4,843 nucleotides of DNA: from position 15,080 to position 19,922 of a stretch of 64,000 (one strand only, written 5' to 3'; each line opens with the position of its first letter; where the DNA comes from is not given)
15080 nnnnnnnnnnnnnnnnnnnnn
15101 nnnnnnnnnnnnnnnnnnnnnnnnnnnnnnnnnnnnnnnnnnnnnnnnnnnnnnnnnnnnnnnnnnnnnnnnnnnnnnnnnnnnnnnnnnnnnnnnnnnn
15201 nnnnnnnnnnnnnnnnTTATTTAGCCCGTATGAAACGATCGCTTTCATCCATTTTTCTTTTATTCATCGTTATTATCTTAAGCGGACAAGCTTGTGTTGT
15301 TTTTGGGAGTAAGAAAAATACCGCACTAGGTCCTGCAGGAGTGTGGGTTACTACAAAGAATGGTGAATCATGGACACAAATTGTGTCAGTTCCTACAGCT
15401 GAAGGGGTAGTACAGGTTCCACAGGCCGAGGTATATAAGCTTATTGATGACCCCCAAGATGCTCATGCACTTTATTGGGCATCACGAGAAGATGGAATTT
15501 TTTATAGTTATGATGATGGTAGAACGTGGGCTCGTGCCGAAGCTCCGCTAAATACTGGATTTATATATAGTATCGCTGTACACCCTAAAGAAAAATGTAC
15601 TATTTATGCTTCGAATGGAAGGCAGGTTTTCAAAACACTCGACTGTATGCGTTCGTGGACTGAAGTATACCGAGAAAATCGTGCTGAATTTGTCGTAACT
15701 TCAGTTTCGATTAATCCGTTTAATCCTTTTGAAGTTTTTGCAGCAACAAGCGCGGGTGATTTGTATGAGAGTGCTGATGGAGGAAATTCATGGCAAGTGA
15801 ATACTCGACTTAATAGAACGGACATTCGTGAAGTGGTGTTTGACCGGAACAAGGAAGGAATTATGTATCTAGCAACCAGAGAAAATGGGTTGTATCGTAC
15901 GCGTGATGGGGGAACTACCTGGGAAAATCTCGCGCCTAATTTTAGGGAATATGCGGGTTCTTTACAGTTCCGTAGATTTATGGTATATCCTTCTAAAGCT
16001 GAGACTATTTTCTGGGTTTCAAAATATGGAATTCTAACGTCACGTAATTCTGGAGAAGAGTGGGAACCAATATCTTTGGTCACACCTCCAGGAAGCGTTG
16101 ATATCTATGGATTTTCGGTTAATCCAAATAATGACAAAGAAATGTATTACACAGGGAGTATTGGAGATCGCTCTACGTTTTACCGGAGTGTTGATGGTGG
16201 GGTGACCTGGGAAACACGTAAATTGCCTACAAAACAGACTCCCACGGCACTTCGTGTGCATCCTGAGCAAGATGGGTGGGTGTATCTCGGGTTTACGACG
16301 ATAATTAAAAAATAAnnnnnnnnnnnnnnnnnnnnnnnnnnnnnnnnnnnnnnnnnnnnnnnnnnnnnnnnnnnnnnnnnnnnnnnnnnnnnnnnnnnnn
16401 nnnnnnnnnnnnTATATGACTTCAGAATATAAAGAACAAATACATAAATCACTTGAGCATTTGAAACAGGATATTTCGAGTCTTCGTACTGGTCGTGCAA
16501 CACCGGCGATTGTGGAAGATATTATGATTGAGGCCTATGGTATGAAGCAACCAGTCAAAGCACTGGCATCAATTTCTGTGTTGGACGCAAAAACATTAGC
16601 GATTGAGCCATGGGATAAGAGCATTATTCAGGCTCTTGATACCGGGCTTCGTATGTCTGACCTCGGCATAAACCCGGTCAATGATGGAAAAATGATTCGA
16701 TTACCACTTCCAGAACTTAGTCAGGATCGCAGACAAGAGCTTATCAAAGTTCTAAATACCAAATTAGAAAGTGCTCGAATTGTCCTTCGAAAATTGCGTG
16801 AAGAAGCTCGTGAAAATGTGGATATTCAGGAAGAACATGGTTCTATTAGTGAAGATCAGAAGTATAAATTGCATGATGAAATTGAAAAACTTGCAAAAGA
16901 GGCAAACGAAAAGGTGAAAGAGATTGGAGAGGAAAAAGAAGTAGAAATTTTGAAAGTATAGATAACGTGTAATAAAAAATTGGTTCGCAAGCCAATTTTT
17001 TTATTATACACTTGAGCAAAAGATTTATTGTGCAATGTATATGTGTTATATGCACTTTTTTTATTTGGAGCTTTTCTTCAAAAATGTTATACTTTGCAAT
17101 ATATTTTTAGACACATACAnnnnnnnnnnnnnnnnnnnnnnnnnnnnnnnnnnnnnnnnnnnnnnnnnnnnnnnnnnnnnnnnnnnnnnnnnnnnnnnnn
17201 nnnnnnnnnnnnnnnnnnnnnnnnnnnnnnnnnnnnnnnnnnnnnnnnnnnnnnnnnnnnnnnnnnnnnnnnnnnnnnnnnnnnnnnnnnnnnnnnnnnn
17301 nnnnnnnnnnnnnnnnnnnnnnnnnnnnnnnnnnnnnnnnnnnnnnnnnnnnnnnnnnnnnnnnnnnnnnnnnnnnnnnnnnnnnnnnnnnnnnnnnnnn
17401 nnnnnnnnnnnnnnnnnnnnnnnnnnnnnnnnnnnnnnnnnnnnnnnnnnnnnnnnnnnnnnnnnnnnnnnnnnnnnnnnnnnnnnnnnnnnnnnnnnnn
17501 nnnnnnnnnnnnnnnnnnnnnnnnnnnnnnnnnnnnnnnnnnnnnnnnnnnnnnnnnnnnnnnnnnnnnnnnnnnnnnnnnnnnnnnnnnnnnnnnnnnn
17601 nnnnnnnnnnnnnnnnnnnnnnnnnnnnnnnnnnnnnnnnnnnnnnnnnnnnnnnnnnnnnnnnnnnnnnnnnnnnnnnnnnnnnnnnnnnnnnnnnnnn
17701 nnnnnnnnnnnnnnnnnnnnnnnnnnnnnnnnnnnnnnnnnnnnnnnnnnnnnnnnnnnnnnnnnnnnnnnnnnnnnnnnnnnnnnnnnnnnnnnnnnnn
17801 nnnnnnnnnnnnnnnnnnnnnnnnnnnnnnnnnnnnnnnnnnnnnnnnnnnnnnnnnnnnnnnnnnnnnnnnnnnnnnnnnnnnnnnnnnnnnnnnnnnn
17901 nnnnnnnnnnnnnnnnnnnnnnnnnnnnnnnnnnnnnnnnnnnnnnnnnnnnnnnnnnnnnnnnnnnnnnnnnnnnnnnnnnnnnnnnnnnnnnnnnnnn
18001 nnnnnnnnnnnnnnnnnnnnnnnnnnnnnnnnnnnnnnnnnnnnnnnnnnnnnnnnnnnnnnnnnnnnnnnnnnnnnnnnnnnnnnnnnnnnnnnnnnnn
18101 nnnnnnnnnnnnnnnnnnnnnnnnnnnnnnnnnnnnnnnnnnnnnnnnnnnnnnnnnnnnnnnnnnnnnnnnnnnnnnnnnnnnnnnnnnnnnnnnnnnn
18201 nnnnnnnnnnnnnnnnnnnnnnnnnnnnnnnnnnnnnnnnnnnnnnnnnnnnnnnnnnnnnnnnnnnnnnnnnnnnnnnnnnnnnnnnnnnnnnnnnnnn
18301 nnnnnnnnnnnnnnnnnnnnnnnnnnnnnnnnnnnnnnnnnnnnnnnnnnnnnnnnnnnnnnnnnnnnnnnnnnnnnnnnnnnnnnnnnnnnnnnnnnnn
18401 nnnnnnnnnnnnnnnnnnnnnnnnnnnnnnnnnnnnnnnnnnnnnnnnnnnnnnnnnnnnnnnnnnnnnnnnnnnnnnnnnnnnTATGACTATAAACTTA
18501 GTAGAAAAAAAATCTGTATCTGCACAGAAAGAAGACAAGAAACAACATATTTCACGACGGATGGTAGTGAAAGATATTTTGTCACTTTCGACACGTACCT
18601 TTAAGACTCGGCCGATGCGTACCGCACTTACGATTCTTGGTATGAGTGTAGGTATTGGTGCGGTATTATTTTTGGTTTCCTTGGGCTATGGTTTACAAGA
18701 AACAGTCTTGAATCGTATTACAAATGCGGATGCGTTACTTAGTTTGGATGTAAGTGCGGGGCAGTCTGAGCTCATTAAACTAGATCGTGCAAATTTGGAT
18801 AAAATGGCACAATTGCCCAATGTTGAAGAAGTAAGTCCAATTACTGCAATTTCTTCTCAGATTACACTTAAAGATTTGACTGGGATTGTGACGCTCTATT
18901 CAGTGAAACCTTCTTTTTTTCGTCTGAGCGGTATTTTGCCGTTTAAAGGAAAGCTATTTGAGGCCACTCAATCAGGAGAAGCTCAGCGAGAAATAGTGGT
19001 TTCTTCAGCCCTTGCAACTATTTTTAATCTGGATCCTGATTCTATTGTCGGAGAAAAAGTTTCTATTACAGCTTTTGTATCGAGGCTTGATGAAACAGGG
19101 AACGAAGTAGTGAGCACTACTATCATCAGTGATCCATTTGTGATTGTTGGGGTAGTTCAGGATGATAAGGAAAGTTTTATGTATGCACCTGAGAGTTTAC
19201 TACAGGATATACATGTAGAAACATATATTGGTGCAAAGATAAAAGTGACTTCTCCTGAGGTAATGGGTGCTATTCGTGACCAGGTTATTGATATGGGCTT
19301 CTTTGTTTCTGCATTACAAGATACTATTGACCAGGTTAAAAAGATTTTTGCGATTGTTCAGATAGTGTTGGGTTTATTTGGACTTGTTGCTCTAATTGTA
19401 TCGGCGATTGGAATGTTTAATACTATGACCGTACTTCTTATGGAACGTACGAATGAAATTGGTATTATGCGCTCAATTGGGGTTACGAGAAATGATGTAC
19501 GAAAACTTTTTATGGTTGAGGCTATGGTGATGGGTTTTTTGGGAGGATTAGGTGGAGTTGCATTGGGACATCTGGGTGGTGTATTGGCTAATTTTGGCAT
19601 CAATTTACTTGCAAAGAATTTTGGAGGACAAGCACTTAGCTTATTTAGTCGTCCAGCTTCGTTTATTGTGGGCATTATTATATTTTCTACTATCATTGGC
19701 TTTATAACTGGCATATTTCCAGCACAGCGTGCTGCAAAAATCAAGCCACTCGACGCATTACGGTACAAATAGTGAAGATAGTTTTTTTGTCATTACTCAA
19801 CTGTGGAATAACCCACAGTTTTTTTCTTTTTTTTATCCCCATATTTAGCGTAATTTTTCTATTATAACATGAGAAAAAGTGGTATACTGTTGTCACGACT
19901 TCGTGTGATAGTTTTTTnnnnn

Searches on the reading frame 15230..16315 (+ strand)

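Call 14: search_protein_families(library=pfam, proteins=[window:15230-16315:+])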
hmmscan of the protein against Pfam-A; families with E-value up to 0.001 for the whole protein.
window:15230-16315:+ (361 aa): 5 families
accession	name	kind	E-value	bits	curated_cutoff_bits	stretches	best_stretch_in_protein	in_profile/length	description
PF15902.12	Sortilin-Vps10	-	3.3e-28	99.1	33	3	38-149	3-115/446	Sortilin, neurotensin receptor 3,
PF14870.12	PSII_BNR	-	1e-12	48.4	27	0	39-210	128-290/303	Photosynthesis system II assembly factor YCF48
PF02012.26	BNR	-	9.1e-07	28.4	27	0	318-329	1-12/12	BNR/Asp-box repeat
PF19755.4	DUF6242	-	2.8e-06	27.8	29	0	169-231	157-217/217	Domain of unknown function (DUF6242)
PF13088.12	BNR_2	-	0.00014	21.8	31.4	0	83-235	77-202/277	BNR repeat-like domain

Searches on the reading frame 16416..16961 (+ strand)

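Call 14: search_protein_families(library=pfam, proteins=[window:16416-16961:+])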
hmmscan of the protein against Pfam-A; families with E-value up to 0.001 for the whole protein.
window:16416-16961:+ (181 aa): 1 family
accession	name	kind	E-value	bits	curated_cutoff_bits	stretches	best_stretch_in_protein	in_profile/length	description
PF01765.24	RRF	-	1.2e-47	162.3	29.7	1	16-179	1-164/164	Ribosome recycling factor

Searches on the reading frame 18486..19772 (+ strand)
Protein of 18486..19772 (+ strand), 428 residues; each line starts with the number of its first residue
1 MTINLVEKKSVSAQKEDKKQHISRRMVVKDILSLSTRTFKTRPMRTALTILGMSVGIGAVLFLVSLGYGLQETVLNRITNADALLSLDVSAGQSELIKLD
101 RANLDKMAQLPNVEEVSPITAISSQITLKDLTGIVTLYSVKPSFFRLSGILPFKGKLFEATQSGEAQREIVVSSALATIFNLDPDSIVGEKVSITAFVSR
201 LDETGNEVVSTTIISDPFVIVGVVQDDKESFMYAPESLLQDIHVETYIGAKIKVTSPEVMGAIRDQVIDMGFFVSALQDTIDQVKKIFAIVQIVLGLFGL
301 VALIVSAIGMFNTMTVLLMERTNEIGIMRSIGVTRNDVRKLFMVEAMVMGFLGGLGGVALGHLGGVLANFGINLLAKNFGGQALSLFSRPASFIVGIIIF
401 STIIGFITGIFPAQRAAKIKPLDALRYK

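Call 56: search_protein_families(library=pfam, proteins=[window:18486-19772:+], max_evalue=0.00001)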
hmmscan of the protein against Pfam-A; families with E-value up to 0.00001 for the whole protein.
window:18486-19772:+ (428 aa): 2 families
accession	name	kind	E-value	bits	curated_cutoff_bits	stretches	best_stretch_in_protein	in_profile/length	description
PF12704.14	MacB_PCD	-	5.4e-22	79.5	27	1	46-267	1-204/207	MacB-like periplasmic core domain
PF02687.27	FtsX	-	1.8e-18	67.1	25.5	1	297-421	2-120/120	FtsX-like permease C-terminal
